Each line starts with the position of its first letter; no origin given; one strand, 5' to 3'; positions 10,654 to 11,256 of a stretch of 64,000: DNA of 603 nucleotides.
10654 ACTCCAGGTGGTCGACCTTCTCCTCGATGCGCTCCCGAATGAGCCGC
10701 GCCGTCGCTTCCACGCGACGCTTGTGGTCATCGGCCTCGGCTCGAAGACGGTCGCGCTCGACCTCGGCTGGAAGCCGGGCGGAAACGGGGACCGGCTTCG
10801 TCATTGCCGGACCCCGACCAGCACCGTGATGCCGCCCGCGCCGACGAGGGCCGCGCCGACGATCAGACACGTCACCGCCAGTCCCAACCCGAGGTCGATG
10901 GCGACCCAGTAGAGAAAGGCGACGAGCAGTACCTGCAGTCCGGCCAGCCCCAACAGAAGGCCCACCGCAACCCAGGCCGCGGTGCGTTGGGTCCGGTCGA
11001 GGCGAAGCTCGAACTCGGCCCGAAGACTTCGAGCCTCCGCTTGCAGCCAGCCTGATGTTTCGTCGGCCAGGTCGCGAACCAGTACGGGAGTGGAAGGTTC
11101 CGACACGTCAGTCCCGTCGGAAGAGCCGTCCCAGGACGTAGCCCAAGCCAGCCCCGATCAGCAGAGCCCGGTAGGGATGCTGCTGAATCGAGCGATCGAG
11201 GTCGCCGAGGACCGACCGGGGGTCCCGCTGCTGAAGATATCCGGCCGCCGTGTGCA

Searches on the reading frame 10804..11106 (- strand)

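Call 29: search_protein_families(library=ncbifam, proteins=[window:10804-11106:-], max_evalue=0.001)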
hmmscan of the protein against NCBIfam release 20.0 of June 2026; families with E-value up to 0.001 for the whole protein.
window:10804-11106:- (101 aa): 0 families

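Call 38: search_protein_families(library=pfam, proteins=[window:10804-11106:-], max_evalue=0.001)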
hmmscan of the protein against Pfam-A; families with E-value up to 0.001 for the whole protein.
window:10804-11106:- (101 aa): 1 family
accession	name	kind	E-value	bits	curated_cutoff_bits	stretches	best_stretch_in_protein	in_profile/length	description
PF07332.16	Phage_holin_3_6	-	1.9e-11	44.5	28.4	1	9-101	3-93/116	Putative Actinobacterial Holin-X, holin superfamily III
